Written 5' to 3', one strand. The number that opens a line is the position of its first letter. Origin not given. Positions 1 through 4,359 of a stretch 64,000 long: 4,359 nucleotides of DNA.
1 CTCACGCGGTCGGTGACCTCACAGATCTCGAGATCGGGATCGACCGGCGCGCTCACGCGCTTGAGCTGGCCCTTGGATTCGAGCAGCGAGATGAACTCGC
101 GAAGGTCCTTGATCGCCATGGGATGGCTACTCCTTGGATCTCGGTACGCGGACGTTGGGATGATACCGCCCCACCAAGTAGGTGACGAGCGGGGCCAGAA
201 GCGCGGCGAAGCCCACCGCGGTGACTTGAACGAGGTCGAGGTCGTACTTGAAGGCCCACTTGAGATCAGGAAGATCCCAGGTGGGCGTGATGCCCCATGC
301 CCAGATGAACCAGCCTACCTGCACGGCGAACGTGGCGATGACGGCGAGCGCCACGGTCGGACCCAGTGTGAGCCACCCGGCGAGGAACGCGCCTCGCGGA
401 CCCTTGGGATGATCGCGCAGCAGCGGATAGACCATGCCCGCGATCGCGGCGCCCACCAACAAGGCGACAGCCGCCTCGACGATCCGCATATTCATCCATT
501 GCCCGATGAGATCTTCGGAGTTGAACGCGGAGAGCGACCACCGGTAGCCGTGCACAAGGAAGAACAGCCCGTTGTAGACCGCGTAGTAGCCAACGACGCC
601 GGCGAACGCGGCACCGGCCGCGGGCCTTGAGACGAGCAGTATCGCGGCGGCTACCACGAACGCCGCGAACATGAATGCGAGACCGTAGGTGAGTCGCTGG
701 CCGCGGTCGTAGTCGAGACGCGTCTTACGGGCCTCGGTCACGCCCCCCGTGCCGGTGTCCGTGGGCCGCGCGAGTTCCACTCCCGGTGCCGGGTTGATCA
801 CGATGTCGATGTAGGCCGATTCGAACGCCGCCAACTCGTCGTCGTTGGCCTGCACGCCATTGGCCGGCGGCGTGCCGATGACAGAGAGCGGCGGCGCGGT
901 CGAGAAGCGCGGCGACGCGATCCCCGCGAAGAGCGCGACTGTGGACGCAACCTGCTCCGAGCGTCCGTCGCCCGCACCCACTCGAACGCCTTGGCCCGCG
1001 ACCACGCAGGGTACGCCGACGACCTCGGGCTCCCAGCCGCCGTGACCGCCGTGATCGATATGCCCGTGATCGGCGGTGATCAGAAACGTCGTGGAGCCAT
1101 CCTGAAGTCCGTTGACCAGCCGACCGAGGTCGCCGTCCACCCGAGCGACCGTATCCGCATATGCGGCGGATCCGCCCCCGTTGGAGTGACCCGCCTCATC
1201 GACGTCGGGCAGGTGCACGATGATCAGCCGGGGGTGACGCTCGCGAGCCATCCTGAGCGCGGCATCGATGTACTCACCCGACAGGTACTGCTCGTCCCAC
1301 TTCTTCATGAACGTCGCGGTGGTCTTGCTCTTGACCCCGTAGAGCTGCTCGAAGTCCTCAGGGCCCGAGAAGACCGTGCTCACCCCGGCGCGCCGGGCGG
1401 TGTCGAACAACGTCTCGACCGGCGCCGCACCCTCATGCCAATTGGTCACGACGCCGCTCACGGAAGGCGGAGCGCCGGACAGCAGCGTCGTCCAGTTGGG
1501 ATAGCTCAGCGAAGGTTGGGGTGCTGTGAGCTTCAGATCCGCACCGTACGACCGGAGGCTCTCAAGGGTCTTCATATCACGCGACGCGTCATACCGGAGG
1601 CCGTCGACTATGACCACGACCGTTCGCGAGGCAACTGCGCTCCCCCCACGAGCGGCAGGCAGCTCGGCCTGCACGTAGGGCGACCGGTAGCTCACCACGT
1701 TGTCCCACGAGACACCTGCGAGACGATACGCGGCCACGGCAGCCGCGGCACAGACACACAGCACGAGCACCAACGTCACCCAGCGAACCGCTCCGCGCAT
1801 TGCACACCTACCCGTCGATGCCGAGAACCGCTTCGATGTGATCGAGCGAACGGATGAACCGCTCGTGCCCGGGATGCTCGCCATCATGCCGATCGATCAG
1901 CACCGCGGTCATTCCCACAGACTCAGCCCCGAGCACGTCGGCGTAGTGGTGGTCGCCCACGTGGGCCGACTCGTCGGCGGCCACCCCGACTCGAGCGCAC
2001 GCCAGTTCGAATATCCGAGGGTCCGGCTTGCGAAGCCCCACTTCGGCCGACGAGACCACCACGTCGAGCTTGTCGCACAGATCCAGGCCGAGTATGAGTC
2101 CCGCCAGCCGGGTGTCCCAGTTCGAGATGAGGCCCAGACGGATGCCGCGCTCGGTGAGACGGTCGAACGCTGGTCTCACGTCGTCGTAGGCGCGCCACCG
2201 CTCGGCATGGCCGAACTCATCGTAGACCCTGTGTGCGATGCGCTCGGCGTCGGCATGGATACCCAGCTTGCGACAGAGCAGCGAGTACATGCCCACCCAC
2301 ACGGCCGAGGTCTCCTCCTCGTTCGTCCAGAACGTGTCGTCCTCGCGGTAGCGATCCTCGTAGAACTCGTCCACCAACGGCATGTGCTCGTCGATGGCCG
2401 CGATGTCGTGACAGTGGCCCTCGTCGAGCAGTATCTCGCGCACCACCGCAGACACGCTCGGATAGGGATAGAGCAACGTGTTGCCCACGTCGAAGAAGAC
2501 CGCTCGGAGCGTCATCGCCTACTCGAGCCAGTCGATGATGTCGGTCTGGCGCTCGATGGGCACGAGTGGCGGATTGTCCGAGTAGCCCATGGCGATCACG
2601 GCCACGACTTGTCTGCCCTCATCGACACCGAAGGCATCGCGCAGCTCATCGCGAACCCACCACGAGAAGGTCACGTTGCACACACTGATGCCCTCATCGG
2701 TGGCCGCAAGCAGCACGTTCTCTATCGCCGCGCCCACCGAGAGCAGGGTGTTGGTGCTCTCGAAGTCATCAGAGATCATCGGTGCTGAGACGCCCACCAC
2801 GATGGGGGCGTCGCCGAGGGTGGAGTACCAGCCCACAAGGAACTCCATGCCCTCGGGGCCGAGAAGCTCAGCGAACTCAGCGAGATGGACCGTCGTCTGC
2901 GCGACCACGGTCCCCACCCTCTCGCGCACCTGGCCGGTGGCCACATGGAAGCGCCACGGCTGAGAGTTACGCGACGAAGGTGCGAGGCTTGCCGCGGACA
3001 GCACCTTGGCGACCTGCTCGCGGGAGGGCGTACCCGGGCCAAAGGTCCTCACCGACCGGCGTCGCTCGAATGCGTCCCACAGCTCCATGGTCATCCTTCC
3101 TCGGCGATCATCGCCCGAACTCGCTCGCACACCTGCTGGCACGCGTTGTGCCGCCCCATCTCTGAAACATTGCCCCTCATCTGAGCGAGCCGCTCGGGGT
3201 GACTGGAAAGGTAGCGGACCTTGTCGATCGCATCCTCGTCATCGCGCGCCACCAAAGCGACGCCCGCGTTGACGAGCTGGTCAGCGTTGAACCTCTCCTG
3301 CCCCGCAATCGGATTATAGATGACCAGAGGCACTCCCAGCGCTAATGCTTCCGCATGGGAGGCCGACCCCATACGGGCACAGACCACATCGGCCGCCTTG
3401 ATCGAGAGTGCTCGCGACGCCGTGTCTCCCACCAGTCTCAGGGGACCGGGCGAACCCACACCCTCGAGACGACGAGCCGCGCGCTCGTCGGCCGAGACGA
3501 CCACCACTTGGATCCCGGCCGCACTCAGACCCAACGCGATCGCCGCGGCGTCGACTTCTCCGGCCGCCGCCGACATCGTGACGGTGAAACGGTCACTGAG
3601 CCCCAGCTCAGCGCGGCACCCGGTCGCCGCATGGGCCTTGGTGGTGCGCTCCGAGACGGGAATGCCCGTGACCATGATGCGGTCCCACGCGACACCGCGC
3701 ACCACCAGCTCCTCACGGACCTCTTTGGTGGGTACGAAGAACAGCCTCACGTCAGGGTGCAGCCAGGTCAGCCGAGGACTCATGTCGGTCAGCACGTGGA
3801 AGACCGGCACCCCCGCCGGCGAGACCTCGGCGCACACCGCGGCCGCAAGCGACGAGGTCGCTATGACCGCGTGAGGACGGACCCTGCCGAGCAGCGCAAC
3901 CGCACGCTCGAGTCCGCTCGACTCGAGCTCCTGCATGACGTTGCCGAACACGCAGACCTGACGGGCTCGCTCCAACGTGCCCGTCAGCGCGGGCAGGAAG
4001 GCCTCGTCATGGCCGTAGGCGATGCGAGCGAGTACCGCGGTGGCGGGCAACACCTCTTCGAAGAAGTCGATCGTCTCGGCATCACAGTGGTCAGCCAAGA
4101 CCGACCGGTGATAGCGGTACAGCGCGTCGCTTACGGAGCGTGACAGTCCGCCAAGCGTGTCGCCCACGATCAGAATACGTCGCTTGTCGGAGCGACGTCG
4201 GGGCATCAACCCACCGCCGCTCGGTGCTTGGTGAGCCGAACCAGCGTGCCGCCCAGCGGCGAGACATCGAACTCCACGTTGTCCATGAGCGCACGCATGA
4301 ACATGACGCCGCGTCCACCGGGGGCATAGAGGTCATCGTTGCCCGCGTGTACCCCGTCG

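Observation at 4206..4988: Anti-sigma-factor antagonist (STAS) and RsbW/SpoIIAB-like serine kinase fused in a single 260-aa protein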

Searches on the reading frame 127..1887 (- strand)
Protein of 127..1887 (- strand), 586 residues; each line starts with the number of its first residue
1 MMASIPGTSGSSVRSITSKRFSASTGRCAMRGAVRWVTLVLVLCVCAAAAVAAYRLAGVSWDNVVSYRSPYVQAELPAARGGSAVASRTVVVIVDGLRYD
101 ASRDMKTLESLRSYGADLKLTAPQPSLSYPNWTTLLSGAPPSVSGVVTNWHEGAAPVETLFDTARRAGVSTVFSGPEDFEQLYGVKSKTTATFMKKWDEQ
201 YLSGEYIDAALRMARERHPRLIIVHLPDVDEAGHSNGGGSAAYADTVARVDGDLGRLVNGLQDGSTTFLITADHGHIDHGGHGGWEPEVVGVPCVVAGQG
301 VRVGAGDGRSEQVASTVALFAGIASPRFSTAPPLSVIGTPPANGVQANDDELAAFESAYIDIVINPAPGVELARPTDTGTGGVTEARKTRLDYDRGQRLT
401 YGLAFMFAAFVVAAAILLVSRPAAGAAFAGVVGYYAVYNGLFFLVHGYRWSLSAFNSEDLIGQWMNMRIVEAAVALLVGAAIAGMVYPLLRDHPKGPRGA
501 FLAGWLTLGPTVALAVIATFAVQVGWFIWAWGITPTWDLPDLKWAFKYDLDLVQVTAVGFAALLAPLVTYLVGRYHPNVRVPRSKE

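Call 66: search_protein_families(library=pfam, proteins=[window:127-1887:-], max_evalue=0.00001)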
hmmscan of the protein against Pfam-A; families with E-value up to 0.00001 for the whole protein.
window:127-1887:- (586 aa): 4 families
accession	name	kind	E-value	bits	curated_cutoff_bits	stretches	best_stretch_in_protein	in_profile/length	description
PF01663.27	Phosphodiest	-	4.9e-24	86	23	1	89-277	1-222/342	Type I phosphodiesterase / nucleotide pyrophosphatase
PF01676.23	Metalloenzyme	-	6.5e-13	49.2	24.3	1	167-310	101-228/252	Metalloenzyme superfamily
PF00884.28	Sulfatase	-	1.6e-08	34.7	25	1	133-324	54-296/301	Sulfatase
PF08665.17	PglZ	-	4.2e-07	30.5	25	0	217-277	112-173/179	PglZ domain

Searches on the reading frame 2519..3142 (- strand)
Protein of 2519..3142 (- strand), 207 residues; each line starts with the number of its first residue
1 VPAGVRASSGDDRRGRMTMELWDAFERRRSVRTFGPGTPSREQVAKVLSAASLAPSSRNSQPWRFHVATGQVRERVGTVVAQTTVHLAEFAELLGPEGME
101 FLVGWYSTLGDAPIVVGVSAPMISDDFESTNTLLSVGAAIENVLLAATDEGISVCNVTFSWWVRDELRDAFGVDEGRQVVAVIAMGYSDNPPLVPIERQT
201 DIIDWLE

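Call 3: search_protein_families(library=pfam, proteins=[window:2519-3142:-], max_evalue=0.01)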
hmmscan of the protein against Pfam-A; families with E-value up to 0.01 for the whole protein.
window:2519-3142:- (207 aa): 2 families
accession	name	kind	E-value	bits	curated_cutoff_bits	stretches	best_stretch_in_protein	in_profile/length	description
PF00881.29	Nitroreductase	-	6.3e-26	92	23.5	1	27-187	3-167/167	Nitroreductase family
PF14512.11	TM1586_NiRdase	-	4.3e-11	43.3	27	1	39-75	155-192/215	Putative TM nitroreductase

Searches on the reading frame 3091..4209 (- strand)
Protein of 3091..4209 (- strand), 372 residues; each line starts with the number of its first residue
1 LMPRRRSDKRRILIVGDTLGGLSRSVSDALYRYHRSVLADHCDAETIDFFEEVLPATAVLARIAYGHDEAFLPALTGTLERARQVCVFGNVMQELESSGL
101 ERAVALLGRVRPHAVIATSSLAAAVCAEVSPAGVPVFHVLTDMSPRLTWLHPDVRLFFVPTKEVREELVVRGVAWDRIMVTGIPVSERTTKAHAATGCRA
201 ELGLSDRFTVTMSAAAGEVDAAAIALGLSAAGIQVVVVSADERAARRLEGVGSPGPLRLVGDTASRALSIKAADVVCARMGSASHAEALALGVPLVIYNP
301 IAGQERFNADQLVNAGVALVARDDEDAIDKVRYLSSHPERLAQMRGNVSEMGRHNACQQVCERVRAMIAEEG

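Call 3: search_protein_families(library=pfam, proteins=[window:3091-4209:-], max_evalue=0.01)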
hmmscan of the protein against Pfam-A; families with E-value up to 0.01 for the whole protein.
window:3091-4209:- (372 aa): 6 families
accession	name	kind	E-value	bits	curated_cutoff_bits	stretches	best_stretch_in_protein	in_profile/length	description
PF06925.17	MGDG_synth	-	1.9e-13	51.3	25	1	25-185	3-169/169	Monogalactosyldiacylglycerol (MGDG) synthase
PF04101.22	Glyco_tran_28_C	-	4.6e-06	27.2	22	1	268-353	67-159/166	Glycosyltransferase family 28 C-terminal domain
PF00534.26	Glycos_transf_1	-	0.00035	20.6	26.4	1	284-347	108-168/172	Glycosyl transferases group 1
PF13524.12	Glyco_trans_1_2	-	0.00089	19.7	25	1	286-348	68-125/144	Glycosyl transferase-like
PF13439.12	Glyco_transf_4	-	0.0015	19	28.5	0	105-180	66-161/170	Glycosyltransferase Family 4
PF02350.25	Epimerase_2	-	0.0073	15.6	30.6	0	156-190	125-159/347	UDP-N-acetylglucosamine 2-epimerase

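Call 4: search_protein_families(library=ncbifam, proteins=[window:3091-4209:-], max_evalue=0.01)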
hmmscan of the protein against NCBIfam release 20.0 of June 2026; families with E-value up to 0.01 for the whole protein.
window:3091-4209:- (372 aa): 6 families
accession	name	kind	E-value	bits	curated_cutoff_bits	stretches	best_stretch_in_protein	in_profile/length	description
NF010135.0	PRK13609.1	equivalog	8.2e-34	117.2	500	1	43-364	36-365/388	diglucosyl diacylglycerol synthase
NF010134.0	PRK13608.1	equivalog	9.4e-24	84.2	557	1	98-369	91-370/391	diglucosyl diacylglycerol synthase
TIGR01133.1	murG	equivalog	3.6e-09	36.1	250.25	1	230-362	211-351/353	undecaprenyldiphospho-muramoylpentapeptide beta-N-acetylglucosaminyltransferase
TIGR00236.1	wecB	equivalog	0.00066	18.9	210.15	0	286-365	288-363/366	non-hydrolyzing UDP-N-acetylglucosamine 2-epimerase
TIGR01426.2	MGT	subfamily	0.0037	16.3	260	1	271-335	291-354/393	macrolide family glycosyltransferase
NF047881.1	glyco_SdgB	exception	0.0075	15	800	1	284-345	411-470/496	serine-aspartate repeat adhesin O-glycosyltransferase SdgB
